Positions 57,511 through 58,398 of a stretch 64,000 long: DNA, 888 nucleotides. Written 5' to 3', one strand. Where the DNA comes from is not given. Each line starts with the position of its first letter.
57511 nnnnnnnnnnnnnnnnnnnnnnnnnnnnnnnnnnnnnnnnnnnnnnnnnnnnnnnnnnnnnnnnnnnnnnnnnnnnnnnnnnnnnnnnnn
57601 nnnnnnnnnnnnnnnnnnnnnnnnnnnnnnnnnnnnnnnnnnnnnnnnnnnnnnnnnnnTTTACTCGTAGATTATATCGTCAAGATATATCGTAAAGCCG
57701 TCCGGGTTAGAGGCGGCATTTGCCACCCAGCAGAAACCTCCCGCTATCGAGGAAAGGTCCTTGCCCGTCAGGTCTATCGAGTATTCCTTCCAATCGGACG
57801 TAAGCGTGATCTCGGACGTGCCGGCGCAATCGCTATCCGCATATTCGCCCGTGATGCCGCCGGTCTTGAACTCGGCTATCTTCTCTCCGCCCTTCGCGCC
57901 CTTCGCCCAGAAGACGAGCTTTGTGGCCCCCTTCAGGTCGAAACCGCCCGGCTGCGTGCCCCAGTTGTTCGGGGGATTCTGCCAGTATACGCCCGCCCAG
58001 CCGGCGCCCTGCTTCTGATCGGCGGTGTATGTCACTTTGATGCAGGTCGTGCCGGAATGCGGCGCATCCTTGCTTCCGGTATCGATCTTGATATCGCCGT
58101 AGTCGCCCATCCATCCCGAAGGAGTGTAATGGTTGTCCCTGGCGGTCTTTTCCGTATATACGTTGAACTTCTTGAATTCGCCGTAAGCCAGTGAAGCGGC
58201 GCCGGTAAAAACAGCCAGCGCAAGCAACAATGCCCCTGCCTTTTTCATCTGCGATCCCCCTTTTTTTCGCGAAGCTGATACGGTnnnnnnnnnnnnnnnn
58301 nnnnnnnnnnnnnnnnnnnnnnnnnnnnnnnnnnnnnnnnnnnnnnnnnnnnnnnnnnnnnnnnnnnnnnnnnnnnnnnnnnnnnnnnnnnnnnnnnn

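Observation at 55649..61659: Four tandem paralogous genes for ~200-aa secreted beta-sandwich proteins sandwiched between two GH2-like hydrolase paralogs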

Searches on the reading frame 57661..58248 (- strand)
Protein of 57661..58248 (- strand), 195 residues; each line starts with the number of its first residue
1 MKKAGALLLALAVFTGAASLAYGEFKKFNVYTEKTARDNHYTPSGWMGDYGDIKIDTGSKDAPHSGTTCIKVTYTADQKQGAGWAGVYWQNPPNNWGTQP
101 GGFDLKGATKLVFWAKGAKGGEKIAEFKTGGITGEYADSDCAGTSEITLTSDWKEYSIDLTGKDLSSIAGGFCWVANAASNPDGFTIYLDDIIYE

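Call 4: search_protein_families(library=pfam, proteins=[window:57661-58248:-], max_evalue=1)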
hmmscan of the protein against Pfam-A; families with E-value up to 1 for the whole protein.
window:57661-58248:- (195 aa): 0 families

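Call 6: search_protein_families(library=ncbifam, proteins=[window:57661-58248:-], max_evalue=1)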
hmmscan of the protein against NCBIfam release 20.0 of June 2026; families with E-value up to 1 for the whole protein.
window:57661-58248:- (195 aa): 1 family
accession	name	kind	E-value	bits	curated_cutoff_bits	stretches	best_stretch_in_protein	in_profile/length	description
NF038128.1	choice_anch_J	domain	0.0021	18.3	30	1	80-193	48-161/162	choice-of-anchor J domain-containing protein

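Call 7: find_homologous_proteins(query=window:57661-58248:-)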
Query window:57661-58248:- (195 aa): 1201 proteins with E <= 0.001 among 1573 candidates; the best 120 are listed.
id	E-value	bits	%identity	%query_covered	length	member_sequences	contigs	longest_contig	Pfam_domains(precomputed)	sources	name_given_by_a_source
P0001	1.1e-123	429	94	100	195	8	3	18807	-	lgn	-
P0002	6.4e-121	420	62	88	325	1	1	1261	-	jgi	jgi:hypothetical protein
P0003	2.0e-120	418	58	88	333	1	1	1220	-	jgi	jgi:hypothetical protein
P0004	2.5e-120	418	60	86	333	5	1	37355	-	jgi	-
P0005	6.1e-119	413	56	88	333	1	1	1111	-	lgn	-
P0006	7.6e-118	410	58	88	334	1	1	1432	-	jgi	jgi:hypothetical protein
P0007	1.4e-117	409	58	88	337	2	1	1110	-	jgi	jgi:hypothetical protein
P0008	1.5e-115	402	58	88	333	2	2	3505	-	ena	-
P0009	3.1e-114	398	60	86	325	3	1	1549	-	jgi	jgi:hypothetical protein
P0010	9.3e-113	393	60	88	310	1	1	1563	-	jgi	-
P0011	2.2e-112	392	85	100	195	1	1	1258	-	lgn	-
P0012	1.9e-106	372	53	100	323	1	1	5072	-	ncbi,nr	ncbi:MAG: hypothetical protein NC908_03610, partial [Candidatus Omnitrophica bacterium]|nr:hypotheti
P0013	1.2e-104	367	79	100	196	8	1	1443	-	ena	-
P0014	2.9e-104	365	61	77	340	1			-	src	-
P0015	6.1e-104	364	58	88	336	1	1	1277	-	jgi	-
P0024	1.3e-97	344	72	100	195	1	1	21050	-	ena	-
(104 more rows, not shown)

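Call 19: predict_structure(alignment_id=A2)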
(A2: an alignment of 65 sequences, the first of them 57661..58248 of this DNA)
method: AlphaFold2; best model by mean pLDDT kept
length: 195 residues; sequences in the alignment: 65
mean_pLDDT: 91.1   pTM: 0.81
mean pLDDT of the five models: 91.1, 90.9, 85.4, 85.0, 80.3
residues with pLDDT >= 90: 157; 70-90: 24; 50-70: 11; < 50: 3
segments of 3 or more residues with pLDDT < 50: none
pLDDT, mean of each block of 10 residues (from residue 1): 73 64 73 91 92 96 93 97 95 91 93 97 97 93 96 98 94 96 98 96
secondary structure, 60 per line:
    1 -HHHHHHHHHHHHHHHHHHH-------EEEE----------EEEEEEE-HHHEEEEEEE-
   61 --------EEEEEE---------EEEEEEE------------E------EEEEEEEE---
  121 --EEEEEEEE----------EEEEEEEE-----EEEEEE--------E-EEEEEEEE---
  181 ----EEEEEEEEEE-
elements in order: H2-20 E28-31 E42-48 E53-59 E69-74 E84-90 E110-117 E123-130 E141-148 E154-159 E170-177 E185-194

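Call 21: search_protein_representatives(alignment_id=A2)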
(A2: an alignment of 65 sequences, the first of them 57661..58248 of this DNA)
Query: 65 sequences, 195 profile positions. Proteins with E-value up to 0.001 (for the whole library): 3180; up to 1e-10: 2290; up to 1e-30: 875. The best 150 are listed.
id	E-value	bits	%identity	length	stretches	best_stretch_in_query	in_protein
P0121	0.0e+00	1105.6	-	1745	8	39-195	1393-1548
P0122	9.8e-206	694.1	-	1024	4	21-195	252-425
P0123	3.8e-200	675.9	-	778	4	23-195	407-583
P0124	1.6e-199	673.8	-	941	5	38-195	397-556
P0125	1.6e-180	611.8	-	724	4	38-195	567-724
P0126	4.6e-173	587.5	-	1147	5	27-195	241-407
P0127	6.2e-164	557.7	-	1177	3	24-194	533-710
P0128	8.3e-158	537.7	-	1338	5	26-195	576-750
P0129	4.2e-155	528.9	-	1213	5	36-161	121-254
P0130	1.2e-137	471.9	-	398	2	19-194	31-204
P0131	5.8e-127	437.0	-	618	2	27-195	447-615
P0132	2.1e-118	409.1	-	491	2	39-195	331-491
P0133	7.9e-112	387.7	-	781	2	38-194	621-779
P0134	1.5e-111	386.7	-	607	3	40-195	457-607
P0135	2.7e-111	385.9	-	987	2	20-195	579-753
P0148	1.1e-96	338.3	-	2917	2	26-195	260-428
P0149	3.6e-96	336.6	-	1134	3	38-194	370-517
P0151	8.1e-94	328.9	-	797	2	24-195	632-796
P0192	1.4e-71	256.3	-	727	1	25-195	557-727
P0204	7.6e-69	247.4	-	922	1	11-195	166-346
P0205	7.9e-69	247.4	-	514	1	25-194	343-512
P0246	1.9e-60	220.0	-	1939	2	23-193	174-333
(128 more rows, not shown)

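Call 24: search_protein_families(library=pfam, alignment_id=A3, max_evalue=0.00001)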
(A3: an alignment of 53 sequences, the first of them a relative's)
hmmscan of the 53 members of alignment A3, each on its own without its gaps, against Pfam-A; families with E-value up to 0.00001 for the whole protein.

A. member 1, P0127 (1177 aa): 1 family
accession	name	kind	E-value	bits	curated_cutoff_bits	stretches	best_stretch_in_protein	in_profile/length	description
PF00332.24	Glyco_hydro_17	-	5.6e-13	49.6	28.2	1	400-482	222-305/306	Glycosyl hydrolases family 17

B. families by the number of members that match (of 53 scanned): 27 families (the first 25 are shown)
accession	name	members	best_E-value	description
PF00332.24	Glyco_hydro_17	15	8.1e-16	Glycosyl hydrolases family 17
PF21582.3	CBM30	4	2.3e-09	Carbohydrate binding domain 30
PF05048.19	NosD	2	1.6e-42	Periplasmic copper-binding protein (NosD)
PF13860.13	FlgD_ig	2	2.4e-11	FlgD Ig-like domain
PF18911.6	PKD_4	2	5.4e-08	PKD domain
PF13517.12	FG-GAP_3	1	6.1e-33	FG-GAP-like repeat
PF13229.12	Beta_helix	1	5.6e-18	Right handed beta helix region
PF05345.18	He_PIG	1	3.2e-15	Putative Ig domain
PF00656.27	Peptidase_C14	1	3.6e-15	Caspase domain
PF00963.24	Cohesin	1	1.1e-13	Cohesin domain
PF01839.29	FG-GAP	1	3.2e-11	FG-GAP repeat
PF13585.12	CHU_C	1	3.9e-11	CHU_C Type IX secretion signal domain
PF02156.21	Glyco_hydro_26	1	6.4e-11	Glycosyl hydrolase family 26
PF22073.2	Cep192_D4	1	4.2e-10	Cep192 domain 4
PF02922.24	CBM_48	1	6.3e-10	Carbohydrate-binding module 48 (Isoamylase N-terminal domain)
PF03425.19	CBM_11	1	1e-09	Carbohydrate binding domain (family 11)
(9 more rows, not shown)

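Call 29: find_encoding_contigs(protein=window:57661-58248:-, flank=10000, max_places=4)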
Protein window:57661-58248:- (195 aa): 5 contigs read that carry it; 4 places shown.
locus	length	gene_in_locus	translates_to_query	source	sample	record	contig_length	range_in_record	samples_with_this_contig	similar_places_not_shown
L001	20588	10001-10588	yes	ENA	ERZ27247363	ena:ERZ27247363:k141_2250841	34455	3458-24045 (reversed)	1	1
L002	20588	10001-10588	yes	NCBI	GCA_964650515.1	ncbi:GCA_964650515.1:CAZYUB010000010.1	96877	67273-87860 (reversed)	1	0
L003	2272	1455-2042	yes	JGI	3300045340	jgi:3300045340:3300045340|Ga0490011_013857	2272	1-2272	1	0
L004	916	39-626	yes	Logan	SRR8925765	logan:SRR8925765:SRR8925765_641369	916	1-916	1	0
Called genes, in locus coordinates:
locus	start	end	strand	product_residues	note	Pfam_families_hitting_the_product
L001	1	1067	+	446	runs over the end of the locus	PF02321:OEP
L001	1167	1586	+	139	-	-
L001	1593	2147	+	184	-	PF02677:QueH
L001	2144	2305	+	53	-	-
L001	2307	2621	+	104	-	PF13248:Zn_ribbon_3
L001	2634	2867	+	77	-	PF01106:NifU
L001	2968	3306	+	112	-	-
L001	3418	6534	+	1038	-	PF03425:CBM_11, PF08547:CIA30 (faint), PF06452:CBM9_1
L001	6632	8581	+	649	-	PF02836:Glyco_hydro_2_C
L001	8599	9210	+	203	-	-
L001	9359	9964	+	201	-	-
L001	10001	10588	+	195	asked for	-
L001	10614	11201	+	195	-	-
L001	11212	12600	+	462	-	PF26410:GH5_mannosidase (faint)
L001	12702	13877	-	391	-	PF00672:HAMP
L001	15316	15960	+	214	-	PF03425:CBM_11, PF18329:SGBP_B_XBD (faint), PF07589:PEP_exosort_dom (weak)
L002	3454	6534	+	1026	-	PF03425:CBM_11, PF08547:CIA30 (faint), PF06452:CBM9_1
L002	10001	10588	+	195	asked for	-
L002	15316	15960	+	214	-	PF03425:CBM_11, PF18329:SGBP_B_XBD (faint), PF07589:PEP_exosort_dom (weak)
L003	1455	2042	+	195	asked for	-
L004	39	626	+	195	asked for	-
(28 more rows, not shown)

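Call 30: find_encoding_contigs(protein=P0024, flank=10000, max_places=3)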
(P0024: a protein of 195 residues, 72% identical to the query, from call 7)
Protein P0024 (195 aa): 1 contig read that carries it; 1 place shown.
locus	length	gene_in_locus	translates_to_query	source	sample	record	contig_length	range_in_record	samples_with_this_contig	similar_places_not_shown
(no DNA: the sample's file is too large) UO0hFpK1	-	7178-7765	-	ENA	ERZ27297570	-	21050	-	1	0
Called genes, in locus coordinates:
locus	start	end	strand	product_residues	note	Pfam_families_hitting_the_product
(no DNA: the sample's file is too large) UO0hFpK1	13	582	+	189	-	PF01061:ABC2_membrane, PF12698:ABC2_membrane_3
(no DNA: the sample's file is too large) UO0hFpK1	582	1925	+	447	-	PF02321:OEP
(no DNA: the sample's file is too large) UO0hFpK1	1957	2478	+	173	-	PF02677:QueH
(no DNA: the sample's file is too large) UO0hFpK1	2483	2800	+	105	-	PF13248:Zn_ribbon_3 (weak)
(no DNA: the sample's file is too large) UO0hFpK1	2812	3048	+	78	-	PF01106:NifU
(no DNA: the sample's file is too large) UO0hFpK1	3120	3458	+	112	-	-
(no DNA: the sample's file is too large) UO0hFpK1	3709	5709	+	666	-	PF02836:Glyco_hydro_2_C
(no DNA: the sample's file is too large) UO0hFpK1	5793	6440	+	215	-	-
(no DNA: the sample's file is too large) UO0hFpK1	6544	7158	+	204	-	-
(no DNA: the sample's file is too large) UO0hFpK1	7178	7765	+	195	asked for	-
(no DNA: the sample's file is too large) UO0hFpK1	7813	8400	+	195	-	-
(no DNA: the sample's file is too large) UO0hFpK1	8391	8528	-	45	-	-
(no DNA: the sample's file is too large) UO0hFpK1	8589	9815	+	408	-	PF03198:Glyco_hydro_72 (weak), PF26410:GH5_mannosidase (faint)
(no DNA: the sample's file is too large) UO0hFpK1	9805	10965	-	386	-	-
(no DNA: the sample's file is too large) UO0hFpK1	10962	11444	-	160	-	-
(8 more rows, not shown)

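Call 33: search_protein_families(library=pfam, proteins=[P0148, P0246, P0204, P0151, P0192, P0205, P0149], max_evalue=0.001)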
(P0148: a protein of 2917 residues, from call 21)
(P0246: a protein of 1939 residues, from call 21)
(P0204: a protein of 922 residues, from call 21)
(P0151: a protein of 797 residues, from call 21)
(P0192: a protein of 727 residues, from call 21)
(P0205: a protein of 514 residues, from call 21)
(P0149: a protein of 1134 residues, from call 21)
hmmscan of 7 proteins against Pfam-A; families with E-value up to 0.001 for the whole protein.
P0148 (2917 aa): 5 families
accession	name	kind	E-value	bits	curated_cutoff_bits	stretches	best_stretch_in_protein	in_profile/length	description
PF05048.19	NosD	-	1.9e-104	348.2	23.6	7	932-1089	44-190/212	Periplasmic copper-binding protein (NosD)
PF13229.12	Beta_helix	-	1.1e-93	311.5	25.9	8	1471-1603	24-158/158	Right handed beta helix region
PF18911.6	PKD_4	-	2.3e-17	63.2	27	1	2773-2856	1-82/85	PKD domain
PF00801.26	PKD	-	2.2e-08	34.4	23.5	1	2789-2852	13-76/80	PKD domain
PF22352.2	K319L-like_PKD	-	1.9e-05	25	27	1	2781-2857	2-84/84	K319L-like, PKD domain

P0246 (1939 aa): 5 families
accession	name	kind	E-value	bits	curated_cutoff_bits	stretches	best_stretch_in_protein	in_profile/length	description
PF13313.11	DUF4082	-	1.1e-13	51.8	28.4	2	1812-1925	14-138/143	Domain of unknown function (DUF4082)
PF05345.18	He_PIG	-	1.2e-10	42.1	24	1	1699-1784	1-95/96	Putative Ig domain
PF03198.20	Glyco_hydro_72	-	4.8e-07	29.8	25.9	0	502-646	115-257/314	Glucanosyltransferase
PF02836.23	Glyco_hydro_2_C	-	1.4e-05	24.8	21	1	497-643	100-217/302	Glycosyl hydrolases family 2, TIM barrel domain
PF24908.1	Ig_SIBA-E_2nd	-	0.00028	21.4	27.8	1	1704-1784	4-88/117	Integrin beta-like protein A-E, second Ig-like domain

P0204 (922 aa): 7 families
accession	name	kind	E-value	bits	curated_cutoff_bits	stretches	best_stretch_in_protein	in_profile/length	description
PF05345.18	He_PIG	-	3.2e-15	56.8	24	1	632-712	6-96/96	Putative Ig domain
PF13860.13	FlgD_ig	-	2.4e-11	43.9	27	1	837-898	8-71/79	FlgD Ig-like domain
PF13585.12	CHU_C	-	3.9e-11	43.3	27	1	725-798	4-72/86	CHU_C Type IX secretion signal domain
PF17963.7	Big_9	-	3.2e-08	34.8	23.6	1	637-710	12-89/89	Bacterial Ig domain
PF17892.7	Cadherin_5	-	8.4e-06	26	26.5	1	647-712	30-98/98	Cadherin-like domain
PF02836.23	Glyco_hydro_2_C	-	1.5e-05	24.8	21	1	358-444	113-164/302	Glycosyl hydrolases family 2, TIM barrel domain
PF00801.26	PKD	-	0.00041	20.7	23.5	0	641-711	14-80/80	PKD domain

P0151 (797 aa): 5 families
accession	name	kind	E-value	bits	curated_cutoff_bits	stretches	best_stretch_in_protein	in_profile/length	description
PF03425.19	CBM_11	-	1e-09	39.2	27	1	446-540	27-116/182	Carbohydrate binding domain (family 11)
PF02836.23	Glyco_hydro_2_C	-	3.7e-05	23.5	21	1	94-223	91-211/302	Glycosyl hydrolases family 2, TIM barrel domain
PF24976.1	Lipocalin_10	-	5.5e-05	23.4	27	0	512-540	61-89/180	Lipocalin domain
PF14488.12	DUF4434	-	9.9e-05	22.4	30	1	70-169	62-168/283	Domain of unknown function (DUF4434)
PF02018.23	CBM_4_9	-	0.00042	21.1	25.9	0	511-562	67-117/136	Carbohydrate binding domain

P0192 (727 aa): 1 family
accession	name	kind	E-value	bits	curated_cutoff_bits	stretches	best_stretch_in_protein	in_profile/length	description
PF02836.23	Glyco_hydro_2_C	-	0.0004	20.1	21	0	36-249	1-209/302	Glycosyl hydrolases family 2, TIM barrel domain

P0205 (514 aa): 1 family
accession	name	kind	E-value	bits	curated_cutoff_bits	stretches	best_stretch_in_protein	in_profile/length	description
PF02156.21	Glyco_hydro_26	-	6.4e-11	42.6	20.2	1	117-216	139-232/311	Glycosyl hydrolase family 26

P0149 (1134 aa): 3 families
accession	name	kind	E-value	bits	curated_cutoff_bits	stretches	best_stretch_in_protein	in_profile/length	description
PF05048.19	NosD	-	3.4e-15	56.5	23.6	1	782-906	71-212/212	Periplasmic copper-binding protein (NosD)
PF00963.24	Cohesin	-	1.1e-13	52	24.1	1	945-1073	3-139/139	Cohesin domain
PF00404.24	Dockerin_1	-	1.6e-05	25.4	22.9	1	1076-1127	1-56/57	Dockerin type I domain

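Call 40: find_related_loci(query=A2, collection=genome_contigs, flank=6000)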
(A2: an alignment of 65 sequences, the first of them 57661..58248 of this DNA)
Query A2 (195 aa) in genome_contigs; peptide patterns used: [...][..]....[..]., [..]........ (x = any residue, [..] = any of these).
598 stretches matched a pattern (row limit reached: there are more); 561 encode a relative of the query (tblastn E <= 1e-3); the best 80 are kept; 78 distinct loci.
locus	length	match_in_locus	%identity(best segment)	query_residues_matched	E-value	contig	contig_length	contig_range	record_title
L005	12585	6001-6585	89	1-195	1e-117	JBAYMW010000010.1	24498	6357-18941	MAG: Candidatus Omnitrophota bacterium isolate SO_2016_LW1_5 scaffold01799_LW64-88_2016, whole genome shotgun sequence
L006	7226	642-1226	78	1-195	3e-103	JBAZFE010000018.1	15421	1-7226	MAG: Candidatus Omnitrophota bacterium isolate SO_2017_LW3_142 NODE_10811_length_15421_cov_3.408265_LW162_2017, whole ge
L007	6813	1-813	74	1-195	3e-96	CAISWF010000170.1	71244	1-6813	MAG: Candidatus Omnitrophica bacterium isolate E3_bin-509 genome assembly, contig: bin-509:170/171, whole genome shotgun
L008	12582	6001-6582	72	1-195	2e-94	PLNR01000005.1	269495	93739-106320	MAG: Candidatus Omnitrophota bacterium isolate fen_1319 73.20120800_E1X.29_contig_1004, whole genome shotgun sequence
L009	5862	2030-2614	70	1-195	1e-94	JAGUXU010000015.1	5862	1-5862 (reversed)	MAG: Candidatus Omnitrophota bacterium isolate DeMMO4_7 c_000000007801, whole genome shotgun sequence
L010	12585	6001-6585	94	1-195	3e-117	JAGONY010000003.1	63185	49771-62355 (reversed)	MAG: Candidatus Omnitrophota bacterium isolate Go_SlDig_bin_77 Go_SlDig_1124_length_63185_cov_6.678296, whole genome sho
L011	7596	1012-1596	69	1-195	5e-91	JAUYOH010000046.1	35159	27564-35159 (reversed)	MAG: Candidatus Omnitrophota bacterium isolate C4_maxbin.042 C4_k141_646816, whole genome shotgun sequence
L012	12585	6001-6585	74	1-195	4e-101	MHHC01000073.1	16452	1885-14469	MAG: Omnitrophica WOR_2 bacterium RIFCSPLOWO2_12_FULL_51_24 rifcsplowo2_12_scaffold_8813, whole genome shotgun sequence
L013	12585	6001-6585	69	1-195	2e-88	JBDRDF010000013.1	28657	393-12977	MAG: Candidatus Omnitrophota bacterium isolate MEGAHIT-group-1.237 k141_6353198, whole genome shotgun sequence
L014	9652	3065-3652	63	3-195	5e-83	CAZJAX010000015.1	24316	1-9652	MAG TPA_asm: uncultured Planctomycetia bacterium isolate SRP342105_co2_14 genome assembly, contig: NODE_2062_length_2431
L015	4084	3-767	60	1-195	6e-81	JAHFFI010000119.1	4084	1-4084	MAG: Candidatus Omnitrophota bacterium isolate nzgw289 NODE_54703_length_4085_cov_3.820383, whole genome shotgun sequenc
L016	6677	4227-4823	61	1-195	4e-80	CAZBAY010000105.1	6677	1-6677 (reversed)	MAG TPA_asm: uncultured Planctomycetia bacterium isolate binchicken_co165_23 genome assembly, contig: k141_2511814, whol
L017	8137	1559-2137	61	3-195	7e-80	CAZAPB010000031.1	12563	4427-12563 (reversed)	MAG TPA_asm: uncultured Planctomycetia bacterium isolate SRP272421_co3_449 genome assembly, contig: NODE_14584_length_12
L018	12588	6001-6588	60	3-195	5e-80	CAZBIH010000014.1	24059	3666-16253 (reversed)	MAG TPA_asm: uncultured Planctomycetia bacterium isolate ERP125453_co2_192 genome assembly, contig: NODE_627_length_2405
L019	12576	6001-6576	61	7-195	2e-79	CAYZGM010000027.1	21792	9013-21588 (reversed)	MAG TPA_asm: uncultured Planctomycetia bacterium isolate binchicken_co248_287 genome assembly, contig: NODE_2440_length_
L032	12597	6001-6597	58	1-195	2e-76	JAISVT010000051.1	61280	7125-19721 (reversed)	MAG: Candidatus Endomicrobium macrotermitis isolate Mx356_bin47 k119_1045425, whole genome shotgun sequence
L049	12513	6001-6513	62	25-195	2e-74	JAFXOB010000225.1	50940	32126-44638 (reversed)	MAG: Elusimicrobia bacterium isolate RGIG6590 Sheep_Rumen-1__c1383082, whole genome shotgun sequence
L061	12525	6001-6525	59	21-195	7e-74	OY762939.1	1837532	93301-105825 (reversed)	MAG: Endomicrobiaceae bacterium isolate b7fdffbc-12ed-482e-887b-d6703ec4e3ab genome assembly, chromosome: 1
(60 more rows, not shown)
